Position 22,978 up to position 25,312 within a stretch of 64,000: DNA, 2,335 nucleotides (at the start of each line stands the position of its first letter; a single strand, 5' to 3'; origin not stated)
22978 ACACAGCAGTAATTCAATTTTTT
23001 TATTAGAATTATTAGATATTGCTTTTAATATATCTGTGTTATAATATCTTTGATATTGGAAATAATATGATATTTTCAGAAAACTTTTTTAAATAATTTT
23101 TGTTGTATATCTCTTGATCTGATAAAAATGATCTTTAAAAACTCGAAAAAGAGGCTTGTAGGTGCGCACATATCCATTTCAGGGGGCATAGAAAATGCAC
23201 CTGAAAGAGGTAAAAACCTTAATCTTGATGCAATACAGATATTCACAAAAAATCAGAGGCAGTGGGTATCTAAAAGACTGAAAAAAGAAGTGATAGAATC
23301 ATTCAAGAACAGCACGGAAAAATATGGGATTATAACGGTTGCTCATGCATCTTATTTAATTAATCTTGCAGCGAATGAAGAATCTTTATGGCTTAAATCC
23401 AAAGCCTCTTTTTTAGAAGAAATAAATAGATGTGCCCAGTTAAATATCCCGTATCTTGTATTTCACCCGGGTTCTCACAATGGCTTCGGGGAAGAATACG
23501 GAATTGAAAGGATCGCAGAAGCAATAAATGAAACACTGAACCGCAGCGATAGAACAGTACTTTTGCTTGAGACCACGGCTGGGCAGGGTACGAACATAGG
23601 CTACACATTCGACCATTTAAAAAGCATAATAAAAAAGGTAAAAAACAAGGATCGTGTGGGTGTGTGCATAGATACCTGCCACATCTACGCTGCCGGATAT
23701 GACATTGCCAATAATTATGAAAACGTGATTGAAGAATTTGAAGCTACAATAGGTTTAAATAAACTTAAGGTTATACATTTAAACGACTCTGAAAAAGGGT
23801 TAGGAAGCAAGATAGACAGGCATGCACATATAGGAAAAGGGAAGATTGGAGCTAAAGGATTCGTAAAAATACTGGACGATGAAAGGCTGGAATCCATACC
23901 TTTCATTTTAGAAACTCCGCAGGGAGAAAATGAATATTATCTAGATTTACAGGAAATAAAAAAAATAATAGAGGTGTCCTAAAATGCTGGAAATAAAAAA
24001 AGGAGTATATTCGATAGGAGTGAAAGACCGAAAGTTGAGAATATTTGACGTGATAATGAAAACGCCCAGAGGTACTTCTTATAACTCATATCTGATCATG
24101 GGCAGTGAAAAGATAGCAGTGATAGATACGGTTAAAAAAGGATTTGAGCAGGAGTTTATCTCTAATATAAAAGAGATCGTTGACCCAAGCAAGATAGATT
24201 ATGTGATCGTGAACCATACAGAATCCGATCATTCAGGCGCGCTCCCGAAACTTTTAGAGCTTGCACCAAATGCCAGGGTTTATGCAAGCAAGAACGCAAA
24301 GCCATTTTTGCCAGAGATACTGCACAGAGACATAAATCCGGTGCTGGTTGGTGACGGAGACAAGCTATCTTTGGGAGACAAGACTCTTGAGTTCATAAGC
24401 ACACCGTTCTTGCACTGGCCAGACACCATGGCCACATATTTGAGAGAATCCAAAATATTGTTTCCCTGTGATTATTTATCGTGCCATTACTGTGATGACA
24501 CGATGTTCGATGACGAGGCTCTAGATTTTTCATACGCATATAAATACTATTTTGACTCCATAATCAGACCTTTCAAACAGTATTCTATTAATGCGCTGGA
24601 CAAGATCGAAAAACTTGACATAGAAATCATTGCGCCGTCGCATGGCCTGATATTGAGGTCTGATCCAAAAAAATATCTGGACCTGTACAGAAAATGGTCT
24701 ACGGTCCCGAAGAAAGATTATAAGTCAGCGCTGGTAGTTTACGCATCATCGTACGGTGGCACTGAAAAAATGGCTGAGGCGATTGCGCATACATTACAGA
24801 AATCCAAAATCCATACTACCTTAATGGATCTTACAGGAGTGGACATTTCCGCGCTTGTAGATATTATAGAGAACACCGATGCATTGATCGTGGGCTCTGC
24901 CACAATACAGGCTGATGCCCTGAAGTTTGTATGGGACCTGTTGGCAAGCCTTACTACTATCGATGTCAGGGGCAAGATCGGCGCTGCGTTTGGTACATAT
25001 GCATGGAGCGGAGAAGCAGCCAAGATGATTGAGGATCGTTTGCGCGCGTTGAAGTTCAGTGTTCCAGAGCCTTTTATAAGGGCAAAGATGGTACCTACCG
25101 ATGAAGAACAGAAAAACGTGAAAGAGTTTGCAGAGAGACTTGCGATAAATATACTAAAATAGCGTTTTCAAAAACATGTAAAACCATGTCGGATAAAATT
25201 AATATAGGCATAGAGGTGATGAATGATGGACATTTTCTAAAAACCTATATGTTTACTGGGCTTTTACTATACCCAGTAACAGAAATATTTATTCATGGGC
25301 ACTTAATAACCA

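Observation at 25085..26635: DUF488-MUG two-gene cassette flanked by a duplicated flavodiiron-gene 3' end whose differences are mostly synonymous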

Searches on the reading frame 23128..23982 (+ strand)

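Call 6: search_protein_families(library=pfam, proteins=[window:23128-23982:+], max_evalue=0.01)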
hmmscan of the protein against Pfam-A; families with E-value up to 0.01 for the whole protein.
window:23128-23982:+ (284 aa): 1 family
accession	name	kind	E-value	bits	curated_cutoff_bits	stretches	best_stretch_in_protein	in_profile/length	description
PF01261.30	AP_endonuc_2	-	2.2e-59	201.6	31.1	1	29-274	5-243/249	Xylose isomerase-like TIM barrel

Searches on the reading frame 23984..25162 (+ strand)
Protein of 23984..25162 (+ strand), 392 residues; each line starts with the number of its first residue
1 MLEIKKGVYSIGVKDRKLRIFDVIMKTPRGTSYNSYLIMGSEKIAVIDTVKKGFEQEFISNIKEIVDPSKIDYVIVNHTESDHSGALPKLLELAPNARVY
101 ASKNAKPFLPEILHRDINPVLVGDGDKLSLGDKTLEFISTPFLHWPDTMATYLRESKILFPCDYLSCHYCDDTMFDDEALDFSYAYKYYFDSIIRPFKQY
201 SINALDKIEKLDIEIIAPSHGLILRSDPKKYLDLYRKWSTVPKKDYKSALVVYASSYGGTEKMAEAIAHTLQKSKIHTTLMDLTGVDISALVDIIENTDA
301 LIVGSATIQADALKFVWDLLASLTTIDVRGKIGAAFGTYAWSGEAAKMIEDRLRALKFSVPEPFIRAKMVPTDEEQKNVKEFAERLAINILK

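Call 6: search_protein_families(library=pfam, proteins=[window:23984-25162:+], max_evalue=0.01)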
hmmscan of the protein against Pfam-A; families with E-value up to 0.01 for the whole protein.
window:23984-25162:+ (392 aa): 6 families
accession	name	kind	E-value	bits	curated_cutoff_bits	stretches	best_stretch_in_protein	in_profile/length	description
PF19583.5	ODP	-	7.4e-28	98.2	27.2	1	33-221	3-194/194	ODP family beta lactamase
PF00258.30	Flavodoxin_1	-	3.4e-16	60.1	25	1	251-377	1-137/143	Flavodoxin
PF00753.33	Lactamase_B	-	1.8e-12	48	22.7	1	31-220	4-196/196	Metallo-beta-lactamase superfamily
PF12706.13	Lactamase_B_2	-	2.7e-05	24.3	27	1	47-148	5-116/200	Beta-lactamase superfamily domain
PF12641.12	Flavodoxin_3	-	0.00011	22.4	27.5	1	250-342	1-80/160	Flavodoxin domain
PF12724.12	Flavodoxin_5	-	0.00023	22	27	1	250-307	1-53/145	Flavodoxin domain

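Call 7: search_protein_families(library=ncbifam, proteins=[window:23984-25162:+], max_evalue=0.001)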
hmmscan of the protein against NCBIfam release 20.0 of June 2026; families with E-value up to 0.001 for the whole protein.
window:23984-25162:+ (392 aa): 20 families
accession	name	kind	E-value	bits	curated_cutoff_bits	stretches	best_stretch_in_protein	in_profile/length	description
NF008887.0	PRK11921.1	equivalog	1.6e-91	307.1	635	1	2-389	3-394/396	anaerobic nitric oxide reductase flavorubredoxin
NF003954.0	PRK05452.1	equivalog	2.2e-71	241.2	711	1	2-387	3-393/479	anaerobic nitric oxide reductase flavorubredoxin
TIGR01753.1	flav_short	equivalog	7.9e-20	71.8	123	1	250-387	2-140/140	flavodoxin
NF005216.0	PRK06703.1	subfamily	3.2e-12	46.8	127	1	248-387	3-144/151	flavodoxin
NF004049.0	PRK05568.1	equivalog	9.7e-09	35.7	206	1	250-387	5-140/142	flavodoxin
NF000469.2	CAR_gen_B3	exception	2.5e-08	33.3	500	1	35-148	76-200/311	CAR family subclass B3 metallo-beta-lactamase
NF005246.0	PRK06756.1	subfamily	3.5e-08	33.5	130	1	249-384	4-141/148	flavodoxin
TIGR01752.1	flav_long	equivalog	4.3e-07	29.6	146.75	1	251-338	4-86/167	flavodoxin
NF006736.0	PRK09267.1-2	equivalog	7.5e-07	29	202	1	250-338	5-85/161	flavodoxin FldA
NF006738.0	PRK09267.1-4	equivalog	7.9e-07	28.8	172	1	251-338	5-91/171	flavodoxin FldA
NF012229.1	bla_class_B_core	domain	1.2e-06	28.8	100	1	34-149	16-134/139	metallo-beta-lactamase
TIGR04559.1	SoxH_rel_PQQ_2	hypoth_equivalog_domain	2.1e-06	27.4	280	1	25-163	22-176/283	quinoprotein relay system zinc metallohydrolase 2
NF005587.0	PRK07308.1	equivalog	2.2e-06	27.9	138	1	249-388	4-144/147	flavodoxin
TIGR03413.1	GSH_gloB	equivalog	6.9e-06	25.6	200.8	1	43-170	21-133/248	hydroxyacylglutathione hydrolase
NF045584.1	cas14_MBL_CASP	equivalog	9e-06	24.3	800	1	50-106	32-86/612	type VII CRISPR-associated protein Cas14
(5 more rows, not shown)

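Call 8: find_related_loci(query=window:23984-25159:+, collection=genome_contigs, flank=10000)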
Query window:23984-25159:+ (392 aa) in genome_contigs; peptide patterns used: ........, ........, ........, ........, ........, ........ (x = any residue, [..] = any of these).
599 stretches matched a pattern (row limit reached: there are more); 98 encode a relative of the query (tblastn E <= 1e-3); the best 80 are kept; 80 distinct loci.
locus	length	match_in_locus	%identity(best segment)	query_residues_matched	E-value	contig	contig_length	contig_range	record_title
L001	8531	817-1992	95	1-392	0e+0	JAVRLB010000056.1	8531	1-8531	MAG: Thermoplasmatota archaeon isolate TVZ.SD19.217 Thermoplasmatota_11_MX4.25_689_8532_217.066627, whole genome shotgun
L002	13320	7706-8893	44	2-392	4e-107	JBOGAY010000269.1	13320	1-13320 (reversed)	MAG: Sarcina sp. isolate WFFMC_MAG_436 k139_13693_flag=1_multi=6.5501_len=13320, whole genome shotgun sequence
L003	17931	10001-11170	41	2-387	4e-105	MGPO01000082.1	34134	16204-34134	MAG: Deltaproteobacteria bacterium GWA2_65_63 gwa2_scaffold_8310, whole genome shotgun sequence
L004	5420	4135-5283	42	8-386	1e-103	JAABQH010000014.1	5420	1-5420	MAG: Deltaproteobacteria bacterium isolate S05.Bin005 NODE_112_length_5420_cov_10.6048, whole genome shotgun sequence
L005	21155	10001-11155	44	2-386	2e-103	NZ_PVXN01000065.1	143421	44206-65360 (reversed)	Clostridium thermopalmarium DSM 5974 CPAL_contig000065, whole genome shotgun sequence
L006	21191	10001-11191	42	2-392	3e-103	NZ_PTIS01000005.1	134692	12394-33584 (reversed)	Clostridium algidicarnis DSM 15099 Ga0131113_105, whole genome shotgun sequence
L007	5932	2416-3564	41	8-386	4e-102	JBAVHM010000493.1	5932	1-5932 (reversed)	MAG: Candidatus Deferrimicrobium sp. isolate MFD02835_ilm_asm_bin8 k127_168576, whole genome shotgun sequence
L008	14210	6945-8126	44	1-392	5e-105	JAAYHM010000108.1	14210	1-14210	MAG: Tissierellia bacterium isolate AS09scLD_382 98869_AS09, whole genome shotgun sequence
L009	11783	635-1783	40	8-386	7e-100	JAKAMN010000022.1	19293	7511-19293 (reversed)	MAG: Deltaproteobacteria bacterium isolate WY5.bin26 NODE_4539_length_19293_cov_3.782584, whole genome shotgun sequence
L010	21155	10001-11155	42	11-391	3e-94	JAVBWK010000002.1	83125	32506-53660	MAG: Erysipelotrichaceae bacterium isolate ZNE14_Bin74 all_Scaff001603, whole genome shotgun sequence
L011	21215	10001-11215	41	2-390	9e-90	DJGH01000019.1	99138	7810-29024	MAG TPA_asm: Petrotoga sp. UBA5851 UBA5851_contig_1202, whole genome shotgun sequence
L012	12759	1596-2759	38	2-387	3e-85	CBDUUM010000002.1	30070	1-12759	MAG TPA_asm: uncultured Methanosarcinales archaeon isolate SRR21487742_binner12_Refined_145 genome assembly, contig: ERZ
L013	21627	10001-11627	39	2-387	2e-84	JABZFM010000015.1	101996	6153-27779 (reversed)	MAG: Desulfobacteraceae bacterium isolate Grevelingen_8MPa_metabat2.60 scaffold_206, whole genome shotgun sequence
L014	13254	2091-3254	41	3-392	3e-84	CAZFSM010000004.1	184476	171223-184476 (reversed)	MAG TPA_asm: uncultured Veillonellaceae bacterium isolate SRP302447_co2_51 genome assembly, contig: NODE_251_length_1844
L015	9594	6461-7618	39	2-390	9e-83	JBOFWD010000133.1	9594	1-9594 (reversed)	MAG: Acidaminococcaceae bacterium isolate WFFMC_MAG_561 k139_47468_flag=1_multi=5.8426_len=9594, whole genome shotgun se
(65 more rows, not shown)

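Call 15: find_related_loci(query=window:23984-25159:+, collection=metagenome_contigs, flank=6000)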
Query window:23984-25159:+ (392 aa) in metagenome_contigs; peptide patterns used: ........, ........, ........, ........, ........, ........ (x = any residue, [..] = any of these).
600 stretches matched a pattern (row limit reached: there are more); 149 encode a relative of the query (tblastn E <= 1e-3); the best 80 are kept; 80 distinct loci.
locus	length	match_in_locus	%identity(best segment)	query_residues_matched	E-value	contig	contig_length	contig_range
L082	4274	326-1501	94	1-392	0e+0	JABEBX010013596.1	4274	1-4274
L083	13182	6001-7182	44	1-392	4e-105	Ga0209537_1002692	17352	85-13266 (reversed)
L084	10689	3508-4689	44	1-392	5e-105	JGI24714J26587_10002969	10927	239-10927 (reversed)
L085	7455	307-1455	41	8-386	7e-103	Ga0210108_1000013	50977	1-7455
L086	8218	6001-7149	42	8-386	3e-102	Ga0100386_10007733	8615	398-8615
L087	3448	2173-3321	40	8-386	7e-103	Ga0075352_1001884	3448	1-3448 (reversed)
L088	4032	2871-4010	43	2-375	9e-102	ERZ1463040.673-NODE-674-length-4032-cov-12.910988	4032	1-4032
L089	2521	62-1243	40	1-390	5e-102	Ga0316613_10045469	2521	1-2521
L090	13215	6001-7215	41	2-390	6e-90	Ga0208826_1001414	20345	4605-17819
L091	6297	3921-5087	41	2-390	2e-87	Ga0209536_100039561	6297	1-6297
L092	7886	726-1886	39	3-391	4e-83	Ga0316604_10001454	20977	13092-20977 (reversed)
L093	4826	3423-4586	37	2-387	4e-82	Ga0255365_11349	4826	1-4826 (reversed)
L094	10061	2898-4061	37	2-387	4e-82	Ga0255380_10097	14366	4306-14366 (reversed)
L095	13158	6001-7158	39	2-387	2e-81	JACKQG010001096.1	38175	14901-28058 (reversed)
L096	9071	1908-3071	40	3-392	4e-81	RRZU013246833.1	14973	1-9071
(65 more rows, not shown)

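Call 18: find_homologous_proteins(query=window:23984-25159:+, max_evalue=1e-60)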
Query window:23984-25159:+ (392 aa): 6200 proteins with E <= 1e-60 among 8000 candidates; the best 120 are listed.
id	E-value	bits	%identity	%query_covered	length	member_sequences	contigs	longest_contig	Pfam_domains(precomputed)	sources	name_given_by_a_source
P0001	1.3e-245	833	94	100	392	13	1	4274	PF19583.6,PF00753.34,PF00258.31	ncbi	-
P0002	4.2e-228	775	87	100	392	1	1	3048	PF19583.6,PF00753.34,PF00258.31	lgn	-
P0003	1.0e-158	547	63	98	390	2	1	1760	PF19583.6,PF00753.34,PF00258.31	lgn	-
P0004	4.3e-158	545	63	98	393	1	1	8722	PF19583.6,PF00753.34,PF00258.31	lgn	-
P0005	4.5e-158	545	62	98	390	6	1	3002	PF19583.6,PF00753.34,PF00258.31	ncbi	-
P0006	5.8e-158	544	62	98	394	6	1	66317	PF19583.6,PF00753.34,PF00258.31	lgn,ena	-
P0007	5.9e-158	544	62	98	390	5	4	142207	PF19583.6,PF00753.34,PF00258.31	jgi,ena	-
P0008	2.4e-157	542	62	98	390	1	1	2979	PF19583.6,PF00753.34,PF00258.31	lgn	-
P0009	2.6e-157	542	62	98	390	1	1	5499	PF19583.6,PF00753.34,PF00258.31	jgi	-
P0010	3.8e-157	541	62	98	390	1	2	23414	PF19583.6,PF00753.34,PF00258.31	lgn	-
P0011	1.3e-156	540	62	98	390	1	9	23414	PF19583.6,PF00753.34,PF00258.31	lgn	-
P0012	2.7e-156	539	61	98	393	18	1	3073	PF19583.6,PF00753.34,PF00258.31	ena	-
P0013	5.1e-154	531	61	98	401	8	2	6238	PF19583.6,PF00753.34,PF00258.31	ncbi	-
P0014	8.5e-154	530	60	99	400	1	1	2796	PF19583.6,PF00753.34,PF00258.31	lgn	-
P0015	7.6e-153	527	60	98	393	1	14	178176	PF19583.6,PF00753.34,PF00258.31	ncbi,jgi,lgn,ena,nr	ncbi:MAG: FprA family A-type flavoprotein [Thermoplasmata archaeon]|jgi:flavorubredoxin|nr:FprA fami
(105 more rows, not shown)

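Call 20: find_encoding_contigs(protein=P0002, flank=10000, max_places=6)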
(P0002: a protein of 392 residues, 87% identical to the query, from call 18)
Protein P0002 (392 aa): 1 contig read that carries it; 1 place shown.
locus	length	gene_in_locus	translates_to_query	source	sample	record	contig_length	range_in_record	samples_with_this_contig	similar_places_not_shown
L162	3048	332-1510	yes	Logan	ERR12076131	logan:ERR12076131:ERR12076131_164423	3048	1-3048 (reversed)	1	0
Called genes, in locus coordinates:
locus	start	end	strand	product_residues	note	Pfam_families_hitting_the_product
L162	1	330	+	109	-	?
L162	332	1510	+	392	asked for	PF00753:Lactamase_B, PF19583:ODP, PF00258:Flavodoxin_1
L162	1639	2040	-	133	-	PF00011:HSP20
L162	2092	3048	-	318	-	?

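Call 26: find_encoding_contigs(protein=P0135, flank=10000, max_places=6)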
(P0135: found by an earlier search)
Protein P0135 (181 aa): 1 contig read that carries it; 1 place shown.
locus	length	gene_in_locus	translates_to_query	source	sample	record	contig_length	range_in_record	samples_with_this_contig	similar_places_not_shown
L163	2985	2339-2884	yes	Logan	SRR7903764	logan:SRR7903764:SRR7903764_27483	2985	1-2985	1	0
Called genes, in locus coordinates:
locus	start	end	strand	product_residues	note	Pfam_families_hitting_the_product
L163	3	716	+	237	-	?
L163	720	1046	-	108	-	PF02036:SCP2, PF14864:Alkyl_sulf_C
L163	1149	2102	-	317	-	PF08240:ADH_N, PF13602:ADH_zinc_N_2 (weak), PF00107:ADH_zinc_N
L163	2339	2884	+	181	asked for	PF04343:DUF488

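Call 27: find_encoding_contigs(protein=P0122, flank=6000, max_places=5)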
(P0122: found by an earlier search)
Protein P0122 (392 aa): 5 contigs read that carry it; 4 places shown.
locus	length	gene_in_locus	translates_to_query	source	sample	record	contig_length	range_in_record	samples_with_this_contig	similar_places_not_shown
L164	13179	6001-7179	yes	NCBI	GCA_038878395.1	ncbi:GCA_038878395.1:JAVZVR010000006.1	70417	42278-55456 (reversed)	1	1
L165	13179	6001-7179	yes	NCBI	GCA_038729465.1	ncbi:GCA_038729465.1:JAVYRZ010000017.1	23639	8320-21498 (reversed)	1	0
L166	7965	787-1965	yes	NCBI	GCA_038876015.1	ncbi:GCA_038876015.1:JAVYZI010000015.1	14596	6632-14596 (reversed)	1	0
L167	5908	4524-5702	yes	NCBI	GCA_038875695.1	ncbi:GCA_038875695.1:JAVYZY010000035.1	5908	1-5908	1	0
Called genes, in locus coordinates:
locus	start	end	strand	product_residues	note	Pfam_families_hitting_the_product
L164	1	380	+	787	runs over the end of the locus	PF17900:Peptidase_M1_N, PF01433:Peptidase_M1, PF11838:ERAP1_C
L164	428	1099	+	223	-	PF00753:Lactamase_B, PF13483:Lactamase_B_3, PF12706:Lactamase_B_2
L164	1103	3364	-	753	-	PF02463:SMC_N (faint), PF00005:ABC_tran, PF00931:NB-ARC (faint), PF13238:AAA_18 (faint), PF13304:AAA_21 (weak), PF00005:ABC_tran, PF13304:AAA_21 (weak), PF00156:Pribosyltran, +4 more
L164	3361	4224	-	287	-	PF02361:CbiQ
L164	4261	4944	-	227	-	-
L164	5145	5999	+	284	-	PF01261:AP_endonuc_2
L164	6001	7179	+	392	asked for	PF00753:Lactamase_B, PF19583:ODP, PF12706:Lactamase_B_2 (weak), PF00258:Flavodoxin_1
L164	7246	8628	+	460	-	PF00890:FAD_binding_2 (faint), PF01134:GIDA, PF01266:DAO (faint), PF07992:Pyr_redox_2, PF13738:Pyr_redox_3, PF13434:Lys_Orn_oxgnase (weak), PF00070:Pyr_redox, PF02852:Pyr_redox_dim, +4 more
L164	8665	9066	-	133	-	PF00011:HSP20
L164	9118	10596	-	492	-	PF03109:ABC1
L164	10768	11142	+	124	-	PF04038:DHNA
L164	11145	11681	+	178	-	PF03266:NTPase_1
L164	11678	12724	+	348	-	PF02005:TRM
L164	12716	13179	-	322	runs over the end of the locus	PF12705:PDDEXK_1 (weak), PF01930:Cas_Cas4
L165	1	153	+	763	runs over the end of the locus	PF17900:Peptidase_M1_N, PF01433:Peptidase_M1, PF11838:ERAP1_C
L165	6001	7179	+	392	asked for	PF00753:Lactamase_B, PF19583:ODP, PF12706:Lactamase_B_2 (weak), PF00258:Flavodoxin_1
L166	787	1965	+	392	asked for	PF00753:Lactamase_B, PF19583:ODP, PF12706:Lactamase_B_2 (weak), PF00258:Flavodoxin_1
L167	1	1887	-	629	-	PF02463:SMC_N (faint), PF00005:ABC_tran, PF13166:AAA_13 (faint), PF13401:AAA_22 (faint), PF13481:AAA_25 (faint), PF13304:AAA_21 (weak), PF00005:ABC_tran, PF13304:AAA_21 (weak), +3 more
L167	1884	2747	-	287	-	PF02361:CbiQ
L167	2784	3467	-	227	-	-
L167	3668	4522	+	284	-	PF01261:AP_endonuc_2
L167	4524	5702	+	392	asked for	PF00753:Lactamase_B, PF19583:ODP, PF12706:Lactamase_B_2 (weak), PF00258:Flavodoxin_1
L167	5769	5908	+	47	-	PF07992:Pyr_redox_2 (weak), PF00890:FAD_binding_2 (weak), PF12831:FAD_oxidored (weak), PF13450:NAD_binding_8 (weak)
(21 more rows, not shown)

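Call 28: find_encoding_contigs(protein=P0121, flank=6000, max_places=6)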
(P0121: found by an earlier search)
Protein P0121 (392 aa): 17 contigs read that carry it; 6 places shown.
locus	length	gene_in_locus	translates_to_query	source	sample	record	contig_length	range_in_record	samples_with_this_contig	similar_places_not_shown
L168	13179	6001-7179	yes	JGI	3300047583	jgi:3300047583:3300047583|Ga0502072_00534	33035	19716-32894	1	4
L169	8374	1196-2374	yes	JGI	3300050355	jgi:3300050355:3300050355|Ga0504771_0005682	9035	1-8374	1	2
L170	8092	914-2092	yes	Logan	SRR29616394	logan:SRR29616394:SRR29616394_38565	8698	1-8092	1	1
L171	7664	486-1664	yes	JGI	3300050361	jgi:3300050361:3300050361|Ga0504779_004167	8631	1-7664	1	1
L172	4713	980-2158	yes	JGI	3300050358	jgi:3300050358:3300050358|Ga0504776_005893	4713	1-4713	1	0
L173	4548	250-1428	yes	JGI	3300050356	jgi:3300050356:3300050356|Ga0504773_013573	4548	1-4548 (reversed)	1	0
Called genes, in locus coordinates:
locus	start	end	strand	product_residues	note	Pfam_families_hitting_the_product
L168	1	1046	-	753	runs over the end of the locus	PF25199:nSTAND_NTPase5 (faint), PF00005:ABC_tran, PF13238:AAA_18 (faint), PF13304:AAA_21 (weak), PF00005:ABC_tran, PF02463:SMC_N (weak), PF13304:AAA_21 (weak), PF00156:Pribosyltran, +3 more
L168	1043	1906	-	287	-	PF02361:CbiQ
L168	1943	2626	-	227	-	-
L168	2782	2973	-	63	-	-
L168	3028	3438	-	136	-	-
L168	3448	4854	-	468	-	-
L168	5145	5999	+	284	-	PF01261:AP_endonuc_2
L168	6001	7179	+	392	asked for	PF00753:Lactamase_B, PF19583:ODP, PF00258:Flavodoxin_1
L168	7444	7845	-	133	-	PF00011:HSP20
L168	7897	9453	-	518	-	PF03109:ABC1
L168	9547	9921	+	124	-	PF04038:DHNA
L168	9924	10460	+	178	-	PF03266:NTPase_1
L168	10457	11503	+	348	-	PF02005:TRM, PF05175:MTS (faint), PF02005:TRM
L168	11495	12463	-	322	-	PF01930:Cas_Cas4, PF12705:PDDEXK_1 (weak)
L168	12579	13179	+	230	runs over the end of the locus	PF00483:NTP_transferase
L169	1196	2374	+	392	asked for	PF00753:Lactamase_B, PF19583:ODP, PF00258:Flavodoxin_1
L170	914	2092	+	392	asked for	PF00753:Lactamase_B, PF19583:ODP, PF00258:Flavodoxin_1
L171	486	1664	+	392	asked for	PF00753:Lactamase_B, PF19583:ODP, PF00258:Flavodoxin_1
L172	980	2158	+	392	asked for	PF00753:Lactamase_B, PF19583:ODP, PF00258:Flavodoxin_1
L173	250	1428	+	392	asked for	PF00753:Lactamase_B, PF19583:ODP, PF00258:Flavodoxin_1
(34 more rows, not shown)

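Call 60: find_encoding_contigs(protein=P0130, flank=5000, max_places=3)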
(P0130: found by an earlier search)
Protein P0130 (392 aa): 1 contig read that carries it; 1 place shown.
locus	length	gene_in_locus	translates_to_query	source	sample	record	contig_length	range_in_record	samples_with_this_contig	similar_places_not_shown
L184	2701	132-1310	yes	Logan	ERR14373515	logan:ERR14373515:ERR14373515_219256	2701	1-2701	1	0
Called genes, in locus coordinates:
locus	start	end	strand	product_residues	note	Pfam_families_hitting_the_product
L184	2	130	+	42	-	?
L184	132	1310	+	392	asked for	PF00753:Lactamase_B, PF19583:ODP, PF00258:Flavodoxin_1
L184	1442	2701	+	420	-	?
